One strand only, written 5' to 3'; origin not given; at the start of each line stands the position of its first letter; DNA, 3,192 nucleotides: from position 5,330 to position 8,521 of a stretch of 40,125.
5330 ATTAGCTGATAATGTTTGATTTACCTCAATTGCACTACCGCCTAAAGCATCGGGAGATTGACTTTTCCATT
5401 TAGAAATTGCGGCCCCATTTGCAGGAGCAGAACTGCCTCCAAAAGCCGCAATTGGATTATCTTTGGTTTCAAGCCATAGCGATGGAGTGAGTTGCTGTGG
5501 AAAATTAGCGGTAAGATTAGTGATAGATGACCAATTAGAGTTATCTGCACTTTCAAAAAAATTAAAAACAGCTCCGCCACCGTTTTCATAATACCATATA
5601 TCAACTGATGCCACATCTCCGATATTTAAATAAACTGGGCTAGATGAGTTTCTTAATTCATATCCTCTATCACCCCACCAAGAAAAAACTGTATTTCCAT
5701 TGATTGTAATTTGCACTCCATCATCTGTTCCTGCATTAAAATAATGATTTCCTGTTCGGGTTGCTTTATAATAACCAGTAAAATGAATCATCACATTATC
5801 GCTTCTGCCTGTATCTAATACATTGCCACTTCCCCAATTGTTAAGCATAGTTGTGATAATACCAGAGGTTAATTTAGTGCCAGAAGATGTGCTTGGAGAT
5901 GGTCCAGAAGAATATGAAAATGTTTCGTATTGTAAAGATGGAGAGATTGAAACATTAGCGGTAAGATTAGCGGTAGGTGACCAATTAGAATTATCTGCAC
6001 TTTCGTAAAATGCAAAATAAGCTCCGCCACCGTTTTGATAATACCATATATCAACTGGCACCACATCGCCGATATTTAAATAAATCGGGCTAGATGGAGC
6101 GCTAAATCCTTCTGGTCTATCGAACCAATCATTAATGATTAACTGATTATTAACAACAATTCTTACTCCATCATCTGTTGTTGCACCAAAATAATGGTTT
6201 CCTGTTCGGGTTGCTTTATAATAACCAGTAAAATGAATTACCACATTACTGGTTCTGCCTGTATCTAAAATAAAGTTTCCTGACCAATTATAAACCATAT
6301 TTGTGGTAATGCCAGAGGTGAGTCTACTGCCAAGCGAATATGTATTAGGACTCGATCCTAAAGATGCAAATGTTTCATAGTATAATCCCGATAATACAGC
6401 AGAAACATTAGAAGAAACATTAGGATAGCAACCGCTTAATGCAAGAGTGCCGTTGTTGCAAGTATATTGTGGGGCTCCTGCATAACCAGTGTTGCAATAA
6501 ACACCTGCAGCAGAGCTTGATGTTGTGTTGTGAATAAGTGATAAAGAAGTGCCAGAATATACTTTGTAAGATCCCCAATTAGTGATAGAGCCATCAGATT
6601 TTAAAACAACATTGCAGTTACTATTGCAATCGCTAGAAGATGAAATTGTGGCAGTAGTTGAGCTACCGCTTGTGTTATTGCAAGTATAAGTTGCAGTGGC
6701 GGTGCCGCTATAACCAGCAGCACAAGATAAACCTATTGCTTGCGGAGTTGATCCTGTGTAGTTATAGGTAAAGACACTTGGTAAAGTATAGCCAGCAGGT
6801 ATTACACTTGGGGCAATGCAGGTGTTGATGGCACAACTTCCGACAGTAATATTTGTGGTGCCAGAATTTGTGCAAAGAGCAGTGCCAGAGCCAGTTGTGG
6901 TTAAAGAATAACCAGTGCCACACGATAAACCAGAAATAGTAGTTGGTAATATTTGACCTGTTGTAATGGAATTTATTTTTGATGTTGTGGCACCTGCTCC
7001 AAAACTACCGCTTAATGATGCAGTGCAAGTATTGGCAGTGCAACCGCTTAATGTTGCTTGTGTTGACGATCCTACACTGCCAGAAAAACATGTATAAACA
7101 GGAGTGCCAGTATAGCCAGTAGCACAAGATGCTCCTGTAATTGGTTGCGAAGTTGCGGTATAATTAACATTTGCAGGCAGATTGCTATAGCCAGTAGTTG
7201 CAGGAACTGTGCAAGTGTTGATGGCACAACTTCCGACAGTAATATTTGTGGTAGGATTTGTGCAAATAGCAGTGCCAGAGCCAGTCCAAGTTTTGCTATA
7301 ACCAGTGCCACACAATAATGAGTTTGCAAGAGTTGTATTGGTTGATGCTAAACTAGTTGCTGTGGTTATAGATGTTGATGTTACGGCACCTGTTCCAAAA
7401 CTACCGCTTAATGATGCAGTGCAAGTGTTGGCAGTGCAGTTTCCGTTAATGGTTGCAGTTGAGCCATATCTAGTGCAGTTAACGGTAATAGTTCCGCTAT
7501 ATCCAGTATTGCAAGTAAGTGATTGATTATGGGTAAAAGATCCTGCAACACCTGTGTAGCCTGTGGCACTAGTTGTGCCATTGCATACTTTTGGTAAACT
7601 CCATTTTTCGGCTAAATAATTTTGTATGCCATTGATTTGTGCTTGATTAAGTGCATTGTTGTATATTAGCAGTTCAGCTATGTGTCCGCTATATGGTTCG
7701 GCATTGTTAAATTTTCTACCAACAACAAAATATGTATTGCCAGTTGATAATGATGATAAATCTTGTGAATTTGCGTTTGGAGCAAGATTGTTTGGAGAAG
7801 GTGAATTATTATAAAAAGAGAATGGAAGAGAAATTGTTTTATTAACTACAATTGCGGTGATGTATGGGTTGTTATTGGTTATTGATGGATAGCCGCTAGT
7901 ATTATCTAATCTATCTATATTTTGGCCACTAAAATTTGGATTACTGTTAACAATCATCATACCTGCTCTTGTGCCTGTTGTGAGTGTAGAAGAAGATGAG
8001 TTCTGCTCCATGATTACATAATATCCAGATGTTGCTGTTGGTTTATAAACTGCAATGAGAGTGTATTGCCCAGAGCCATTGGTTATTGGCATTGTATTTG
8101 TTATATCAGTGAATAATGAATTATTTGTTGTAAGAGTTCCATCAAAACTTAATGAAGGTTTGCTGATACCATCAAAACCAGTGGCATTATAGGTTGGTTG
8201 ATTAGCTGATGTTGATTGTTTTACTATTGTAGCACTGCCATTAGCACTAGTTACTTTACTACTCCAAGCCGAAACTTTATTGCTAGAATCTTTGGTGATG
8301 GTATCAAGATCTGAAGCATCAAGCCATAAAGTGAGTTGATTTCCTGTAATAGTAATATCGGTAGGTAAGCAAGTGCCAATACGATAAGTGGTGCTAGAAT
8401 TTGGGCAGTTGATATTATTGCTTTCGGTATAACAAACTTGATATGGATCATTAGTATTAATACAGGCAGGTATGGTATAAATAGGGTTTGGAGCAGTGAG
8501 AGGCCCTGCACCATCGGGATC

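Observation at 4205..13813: Giant 3,202-aa mosaic protein combining LamG, PA14, CCP/Sushi-like and glycine-rich modules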

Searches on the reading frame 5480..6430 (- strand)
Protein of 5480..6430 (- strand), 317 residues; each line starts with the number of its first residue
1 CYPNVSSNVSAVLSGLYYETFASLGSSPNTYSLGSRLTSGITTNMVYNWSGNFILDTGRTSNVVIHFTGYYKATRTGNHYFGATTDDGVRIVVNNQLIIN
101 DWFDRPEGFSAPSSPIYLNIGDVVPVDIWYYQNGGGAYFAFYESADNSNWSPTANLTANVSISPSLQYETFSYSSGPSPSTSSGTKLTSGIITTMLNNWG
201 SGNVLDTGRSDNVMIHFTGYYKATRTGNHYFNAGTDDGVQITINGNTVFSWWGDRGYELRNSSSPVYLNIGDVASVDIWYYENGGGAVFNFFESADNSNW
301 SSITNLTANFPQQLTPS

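Call 36: search_solved_structures(query=window:5480-6430:-, max_evalue=1, show_alignments=1)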
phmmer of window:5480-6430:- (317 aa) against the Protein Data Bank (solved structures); distinct sequences matched with E-value up to 1: 19.
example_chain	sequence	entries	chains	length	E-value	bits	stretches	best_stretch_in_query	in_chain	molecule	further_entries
6qe7_A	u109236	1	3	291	1.6e-10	43.9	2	64-137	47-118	Anti-sigma-I factor RsgI3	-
6qdi_A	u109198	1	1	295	4.5e-10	42.4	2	62-141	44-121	PA14 domain-containing protein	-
6m8m_A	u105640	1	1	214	7.6e-08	35.1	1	135-289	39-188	Putative large adhesion protein (Lap) involved in biofilm formation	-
6x8y_A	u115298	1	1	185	0.002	20.6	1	181-299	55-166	Antifreeze protein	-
6x7j_A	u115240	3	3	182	0.002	20.5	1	182-299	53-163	Antifreeze protein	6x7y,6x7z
5j6y_A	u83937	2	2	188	0.002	20.5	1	181-299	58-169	Antifreeze protein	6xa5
6xac_A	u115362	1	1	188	0.0021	20.5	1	181-299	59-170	Antifreeze protein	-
6x8d_A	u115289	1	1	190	0.0024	20.3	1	181-299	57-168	Antifreeze protein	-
6x7x_A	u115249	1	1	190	0.0024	20.3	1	181-299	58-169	Antifreeze protein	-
6x95_A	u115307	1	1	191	0.0024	20.3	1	182-299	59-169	Antifreeze protein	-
6x7t_A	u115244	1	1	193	0.0025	20.3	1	182-299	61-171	Antifreeze protein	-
6x9m_A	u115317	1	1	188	0.0025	20.2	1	181-299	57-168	Antifreeze protein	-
6x8a_A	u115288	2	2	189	0.0025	20.2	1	181-299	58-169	Antifreeze protein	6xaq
6x9p_A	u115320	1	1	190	0.0025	20.2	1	181-299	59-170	Antifreeze protein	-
1eq2_A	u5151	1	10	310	0.087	15.2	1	266-293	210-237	ADP-L-GLYCERO-D-MANNOHEPTOSE 6-EPIMERASE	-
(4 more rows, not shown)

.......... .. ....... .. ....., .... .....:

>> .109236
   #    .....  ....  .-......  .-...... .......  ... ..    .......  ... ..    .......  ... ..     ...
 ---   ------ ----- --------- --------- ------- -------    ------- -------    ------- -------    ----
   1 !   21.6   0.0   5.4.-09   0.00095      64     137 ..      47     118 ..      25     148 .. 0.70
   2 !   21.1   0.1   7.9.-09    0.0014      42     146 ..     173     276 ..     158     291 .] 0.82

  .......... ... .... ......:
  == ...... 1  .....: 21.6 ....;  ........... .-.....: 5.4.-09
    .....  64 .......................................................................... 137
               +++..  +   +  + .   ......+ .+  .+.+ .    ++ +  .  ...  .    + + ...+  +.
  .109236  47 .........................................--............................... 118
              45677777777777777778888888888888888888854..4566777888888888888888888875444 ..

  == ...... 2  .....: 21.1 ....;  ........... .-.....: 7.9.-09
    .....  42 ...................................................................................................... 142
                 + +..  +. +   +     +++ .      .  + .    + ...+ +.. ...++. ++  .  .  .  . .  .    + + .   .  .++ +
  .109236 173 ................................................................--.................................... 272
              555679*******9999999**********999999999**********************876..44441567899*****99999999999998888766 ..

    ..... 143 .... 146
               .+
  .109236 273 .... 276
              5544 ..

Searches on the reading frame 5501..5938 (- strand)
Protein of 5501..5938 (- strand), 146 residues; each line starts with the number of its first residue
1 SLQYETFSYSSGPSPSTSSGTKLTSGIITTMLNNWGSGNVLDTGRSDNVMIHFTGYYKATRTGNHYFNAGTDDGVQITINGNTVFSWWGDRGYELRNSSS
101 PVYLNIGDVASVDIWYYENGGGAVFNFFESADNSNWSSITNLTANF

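Call 63: search_solved_structures(query=window:5501-5938:-, max_evalue=0.1, show_alignments=5)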
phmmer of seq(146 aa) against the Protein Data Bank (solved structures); distinct sequences matched with E-value up to 0.1: 17.
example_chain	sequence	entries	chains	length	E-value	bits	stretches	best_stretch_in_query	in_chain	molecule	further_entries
6qe7_A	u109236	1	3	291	1e-07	35.3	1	34-123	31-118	Anti-sigma-I factor RsgI3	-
6m8m_A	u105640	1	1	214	1.1e-06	31.9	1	26-125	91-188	Putative large adhesion protein (Lap) involved in biofilm formation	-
6qdi_A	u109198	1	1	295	1.2e-05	28.6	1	25-119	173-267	PA14 domain-containing protein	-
6x7j_A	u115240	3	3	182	0.00058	23.1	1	36-135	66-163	Antifreeze protein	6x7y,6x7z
6x8y_A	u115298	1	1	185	0.0006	23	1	36-135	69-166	Antifreeze protein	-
5j6y_A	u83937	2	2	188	0.00061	23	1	36-135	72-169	Antifreeze protein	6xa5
6x9m_A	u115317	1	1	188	0.00062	23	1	36-135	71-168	Antifreeze protein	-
6x8a_A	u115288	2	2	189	0.00062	23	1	36-135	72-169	Antifreeze protein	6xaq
6x9p_A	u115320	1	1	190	0.00062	23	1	36-135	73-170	Antifreeze protein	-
6x7x_A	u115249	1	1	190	0.00063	23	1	36-135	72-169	Antifreeze protein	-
6x8d_A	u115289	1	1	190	0.00063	23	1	36-135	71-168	Antifreeze protein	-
6x95_A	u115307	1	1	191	0.00063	23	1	36-135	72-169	Antifreeze protein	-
6x7t_A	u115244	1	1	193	0.00064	23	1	36-135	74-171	Antifreeze protein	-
6xac_A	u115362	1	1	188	0.00069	22.9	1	36-135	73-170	Antifreeze protein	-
1eq2_A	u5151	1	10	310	0.037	17.3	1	102-128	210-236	ADP-L-GLYCERO-D-MANNOHEPTOSE 6-EPIMERASE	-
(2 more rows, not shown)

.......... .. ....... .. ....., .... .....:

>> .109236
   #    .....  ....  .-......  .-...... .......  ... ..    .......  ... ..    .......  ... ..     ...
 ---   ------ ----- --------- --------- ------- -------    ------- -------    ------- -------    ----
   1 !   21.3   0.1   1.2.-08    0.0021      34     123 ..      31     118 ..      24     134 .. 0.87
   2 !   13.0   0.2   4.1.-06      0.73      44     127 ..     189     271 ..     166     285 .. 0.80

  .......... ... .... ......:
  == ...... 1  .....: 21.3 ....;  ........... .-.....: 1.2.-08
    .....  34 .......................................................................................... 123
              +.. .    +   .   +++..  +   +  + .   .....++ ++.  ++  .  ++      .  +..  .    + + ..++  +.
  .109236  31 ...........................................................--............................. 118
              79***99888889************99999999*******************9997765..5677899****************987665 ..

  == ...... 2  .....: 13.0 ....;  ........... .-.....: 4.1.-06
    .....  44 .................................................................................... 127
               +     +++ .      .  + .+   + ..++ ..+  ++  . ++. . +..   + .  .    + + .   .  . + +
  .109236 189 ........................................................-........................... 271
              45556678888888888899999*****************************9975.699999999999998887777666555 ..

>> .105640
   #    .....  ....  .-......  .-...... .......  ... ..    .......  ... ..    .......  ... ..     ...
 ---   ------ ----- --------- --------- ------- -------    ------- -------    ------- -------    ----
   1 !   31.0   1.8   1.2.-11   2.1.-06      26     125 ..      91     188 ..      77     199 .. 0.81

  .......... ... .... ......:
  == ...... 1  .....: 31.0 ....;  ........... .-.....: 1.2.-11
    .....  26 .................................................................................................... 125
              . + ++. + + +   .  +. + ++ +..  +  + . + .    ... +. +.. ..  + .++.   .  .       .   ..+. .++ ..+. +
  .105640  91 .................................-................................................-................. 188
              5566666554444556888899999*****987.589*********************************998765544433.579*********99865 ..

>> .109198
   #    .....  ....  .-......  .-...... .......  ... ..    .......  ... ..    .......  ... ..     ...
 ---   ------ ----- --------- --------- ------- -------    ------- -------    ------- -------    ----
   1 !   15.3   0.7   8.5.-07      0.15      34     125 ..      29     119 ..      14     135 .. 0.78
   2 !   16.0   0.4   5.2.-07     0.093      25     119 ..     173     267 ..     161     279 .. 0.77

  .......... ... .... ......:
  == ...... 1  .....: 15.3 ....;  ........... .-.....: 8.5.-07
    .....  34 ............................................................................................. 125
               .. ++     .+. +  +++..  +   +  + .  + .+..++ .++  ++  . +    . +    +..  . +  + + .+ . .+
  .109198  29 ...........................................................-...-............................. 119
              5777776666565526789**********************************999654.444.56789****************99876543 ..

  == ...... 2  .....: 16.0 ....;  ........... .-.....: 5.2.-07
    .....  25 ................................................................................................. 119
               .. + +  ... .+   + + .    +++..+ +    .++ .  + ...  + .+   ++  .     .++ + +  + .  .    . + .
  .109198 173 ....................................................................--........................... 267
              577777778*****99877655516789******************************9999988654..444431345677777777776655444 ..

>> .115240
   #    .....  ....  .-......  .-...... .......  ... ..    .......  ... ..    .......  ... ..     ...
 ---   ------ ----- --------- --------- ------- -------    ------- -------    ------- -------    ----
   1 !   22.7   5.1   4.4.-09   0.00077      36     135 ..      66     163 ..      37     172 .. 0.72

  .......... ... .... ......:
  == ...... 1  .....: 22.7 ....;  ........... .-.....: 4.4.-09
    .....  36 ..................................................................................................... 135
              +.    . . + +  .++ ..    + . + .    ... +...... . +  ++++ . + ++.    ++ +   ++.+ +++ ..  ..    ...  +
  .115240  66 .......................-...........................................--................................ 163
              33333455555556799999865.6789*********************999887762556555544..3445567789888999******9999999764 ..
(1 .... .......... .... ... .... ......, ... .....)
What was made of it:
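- On PA14 (PF07691): PDB PA14 hits at 1.6e-10 to 1e-7 (calls 36, 63).
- The closest solved relatives are sugar-binding PA14 modules of the Marinobacter Lap adhesin and of MpIBP (deposited as 'Antifreeze protein'; identified as MpIBP from own knowledge), and RsgI3 (calls 36, 63).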

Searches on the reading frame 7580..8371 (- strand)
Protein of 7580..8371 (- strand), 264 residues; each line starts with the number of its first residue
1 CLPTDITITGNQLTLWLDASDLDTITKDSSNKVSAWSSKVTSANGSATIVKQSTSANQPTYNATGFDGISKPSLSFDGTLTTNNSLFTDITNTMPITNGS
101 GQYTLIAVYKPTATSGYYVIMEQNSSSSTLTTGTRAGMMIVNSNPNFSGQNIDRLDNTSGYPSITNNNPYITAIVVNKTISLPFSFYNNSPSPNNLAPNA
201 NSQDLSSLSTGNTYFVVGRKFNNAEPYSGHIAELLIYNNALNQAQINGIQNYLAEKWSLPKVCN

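Call 15: search_protein_families(library=pfam, proteins=[window:7580-8371:-], max_evalue=10)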
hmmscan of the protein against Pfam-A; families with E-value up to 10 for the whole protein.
window:7580-8371:- (264 aa): 1 family
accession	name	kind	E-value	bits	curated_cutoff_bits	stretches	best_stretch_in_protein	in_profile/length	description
PF13385.13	Laminin_G_3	-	3.6e-05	24.4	27.6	1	100-247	16-151/151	Concanavalin A-like lectin/glucanases superfamily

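Call 80: search_solved_structures(query=A7, max_evalue=10, show_alignments=2)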
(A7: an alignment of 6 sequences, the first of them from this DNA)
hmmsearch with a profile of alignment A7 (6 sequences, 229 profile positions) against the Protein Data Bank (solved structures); distinct sequences matched with E-value up to 10: 3.
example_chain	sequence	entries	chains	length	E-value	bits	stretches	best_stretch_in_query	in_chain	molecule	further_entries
5bmt_A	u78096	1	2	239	0.18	14.7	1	51-154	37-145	Uncharacterized protein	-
5hon_A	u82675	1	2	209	0.51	13.2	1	142-215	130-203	Extracellular arabinanase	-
2pbf_A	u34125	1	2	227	1.7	11.5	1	55-132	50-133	Protein-L-isoaspartate O-methyltransferase beta-aspartate methyltransferase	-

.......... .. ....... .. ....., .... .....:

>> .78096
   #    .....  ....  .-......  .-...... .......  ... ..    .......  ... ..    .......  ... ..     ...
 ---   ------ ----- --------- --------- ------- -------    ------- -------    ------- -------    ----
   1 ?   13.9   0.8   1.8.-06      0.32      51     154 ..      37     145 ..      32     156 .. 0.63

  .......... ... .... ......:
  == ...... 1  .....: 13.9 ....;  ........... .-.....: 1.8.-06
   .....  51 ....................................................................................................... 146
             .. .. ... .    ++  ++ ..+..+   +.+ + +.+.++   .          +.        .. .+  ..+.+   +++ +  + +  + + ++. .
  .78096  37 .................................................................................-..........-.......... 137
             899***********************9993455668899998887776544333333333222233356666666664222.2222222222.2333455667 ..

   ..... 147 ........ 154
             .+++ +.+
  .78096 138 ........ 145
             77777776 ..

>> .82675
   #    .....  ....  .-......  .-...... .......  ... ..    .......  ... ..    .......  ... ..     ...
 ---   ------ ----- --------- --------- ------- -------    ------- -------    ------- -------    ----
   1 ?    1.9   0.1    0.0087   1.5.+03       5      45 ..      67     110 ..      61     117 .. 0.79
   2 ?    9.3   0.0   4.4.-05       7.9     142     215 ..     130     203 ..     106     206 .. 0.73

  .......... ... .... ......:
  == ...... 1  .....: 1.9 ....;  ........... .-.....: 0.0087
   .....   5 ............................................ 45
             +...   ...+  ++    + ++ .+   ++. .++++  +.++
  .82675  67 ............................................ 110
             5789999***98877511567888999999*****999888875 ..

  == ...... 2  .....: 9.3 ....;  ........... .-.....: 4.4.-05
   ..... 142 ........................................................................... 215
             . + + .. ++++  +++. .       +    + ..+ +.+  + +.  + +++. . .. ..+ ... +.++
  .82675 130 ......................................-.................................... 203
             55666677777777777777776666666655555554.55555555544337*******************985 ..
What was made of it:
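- On Laminin_G_3 / ConA-like (PF13385): There is only a weak PDB profile hit to the arabinanase 5HON through the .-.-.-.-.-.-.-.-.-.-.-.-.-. motif, E 0.51 (call 80).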

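Call 81: search_protein_families(library=pfam, alignment_id=A7, max_evalue=1)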
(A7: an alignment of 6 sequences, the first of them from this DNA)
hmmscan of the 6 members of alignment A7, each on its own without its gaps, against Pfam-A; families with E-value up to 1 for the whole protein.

A. member 1, seq(261 aa): 1 family
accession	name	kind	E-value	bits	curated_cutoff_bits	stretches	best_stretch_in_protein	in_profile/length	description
PF13385.13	Laminin_G_3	-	3.9e-05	24.3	27.6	1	99-246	16-151/151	Concanavalin A-like lectin/glucanases superfamily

B. families by the number of members that match (of 6 scanned): 6 families
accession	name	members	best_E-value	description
PF13385.13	Laminin_G_3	5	3.9e-05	Concanavalin A-like lectin/glucanases superfamily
PF08495.15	FIST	2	0.0015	FIST N domain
PF19749.4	DUF6236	2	0.0052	Family of unknown function (DUF6236)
PF13167.11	GTP-bdg_N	1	0.029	GTP-binding GTPase N-terminal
PF10599.14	Nup_retrotrp_bd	1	0.031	Retro-transposon transporting motif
PF04790.18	Sarcoglycan_1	1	0.042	Sarcoglycan complex subunit protein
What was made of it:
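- On Laminin_G_3 / ConA-like (PF13385): 5 of 6 family modules hit this family and no other consistently (call 81).
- Laminin_G_3 is hit by 5 of 6 family modules (call 81).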
